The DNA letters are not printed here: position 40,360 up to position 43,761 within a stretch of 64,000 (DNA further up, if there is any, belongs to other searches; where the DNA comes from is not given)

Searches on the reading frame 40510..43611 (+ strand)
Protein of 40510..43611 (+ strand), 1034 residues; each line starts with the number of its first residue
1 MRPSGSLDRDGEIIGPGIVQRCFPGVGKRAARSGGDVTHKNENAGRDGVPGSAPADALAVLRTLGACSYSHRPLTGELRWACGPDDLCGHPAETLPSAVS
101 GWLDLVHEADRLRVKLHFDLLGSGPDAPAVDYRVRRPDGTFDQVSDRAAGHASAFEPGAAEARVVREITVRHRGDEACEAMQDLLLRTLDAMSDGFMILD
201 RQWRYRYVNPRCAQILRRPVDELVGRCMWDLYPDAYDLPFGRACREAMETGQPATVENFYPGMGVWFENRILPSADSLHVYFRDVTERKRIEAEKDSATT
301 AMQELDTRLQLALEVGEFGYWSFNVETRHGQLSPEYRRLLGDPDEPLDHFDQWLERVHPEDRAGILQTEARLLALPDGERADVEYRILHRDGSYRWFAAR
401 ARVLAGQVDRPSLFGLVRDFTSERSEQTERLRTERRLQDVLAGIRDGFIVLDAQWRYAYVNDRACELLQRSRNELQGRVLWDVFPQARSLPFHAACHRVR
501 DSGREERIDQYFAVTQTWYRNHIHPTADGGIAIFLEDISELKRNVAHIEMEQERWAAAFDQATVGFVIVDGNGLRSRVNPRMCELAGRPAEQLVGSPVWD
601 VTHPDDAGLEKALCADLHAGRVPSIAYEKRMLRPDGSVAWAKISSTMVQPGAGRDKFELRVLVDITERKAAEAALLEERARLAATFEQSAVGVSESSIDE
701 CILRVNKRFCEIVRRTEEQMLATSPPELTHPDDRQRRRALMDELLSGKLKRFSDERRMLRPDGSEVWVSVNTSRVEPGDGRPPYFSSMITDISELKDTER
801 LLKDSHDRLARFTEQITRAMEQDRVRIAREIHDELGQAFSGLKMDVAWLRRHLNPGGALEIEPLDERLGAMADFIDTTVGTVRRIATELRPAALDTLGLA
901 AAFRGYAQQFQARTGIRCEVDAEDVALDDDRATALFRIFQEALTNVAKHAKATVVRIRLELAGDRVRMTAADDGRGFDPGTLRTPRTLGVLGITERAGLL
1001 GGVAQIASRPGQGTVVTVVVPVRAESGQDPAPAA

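Call 23: search_protein_families(library=pfam, proteins=[window:40510-43611:+], max_evalue=0.01)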
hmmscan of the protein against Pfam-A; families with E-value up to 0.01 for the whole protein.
window:40510-43611:+ (1034 aa): 11 families
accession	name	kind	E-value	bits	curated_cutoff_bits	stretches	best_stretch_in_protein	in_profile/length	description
PF08447.18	PAS_3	-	1e-45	154.4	25.6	4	333-407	5-81/89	PAS fold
PF08448.16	PAS_4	-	2e-43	147.5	23.1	4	189-290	1-110/110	PAS fold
PF00989.32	PAS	-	6.5e-38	129.7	22.6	4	681-792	2-113/113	PAS fold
PF13426.13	PAS_9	-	7.9e-36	122.9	27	3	699-794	10-103/103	PAS domain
PF13188.13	PAS_8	-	3.1e-25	87.6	21.8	3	188-239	6-54/65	PAS domain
PF07730.19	HisKA_3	-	2.3e-12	47.7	24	1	824-894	2-68/68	Histidine kinase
PF02518.31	HATPase_c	-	7.7e-12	46.1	26.4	1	932-1023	3-110/111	Histidine kinase-, DNA gyrase B-, and HSP90-like ATPase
PF13581.12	HATPase_c_2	-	7.4e-07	29.7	27.4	1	922-986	19-88/127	Histidine kinase-like ATPase domain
PF12860.13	PAS_7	-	2.9e-06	27.8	27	0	443-543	3-112/115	PAS fold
PF13596.12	PAS_10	-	0.00073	20.6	22.1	0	190-277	6-91/106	PAS domain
PF24820.1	Diguanyl_cycl_sensor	-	0.005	17.2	28.1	0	444-484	5-44/109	Diguanylate cyclase-like sensor domain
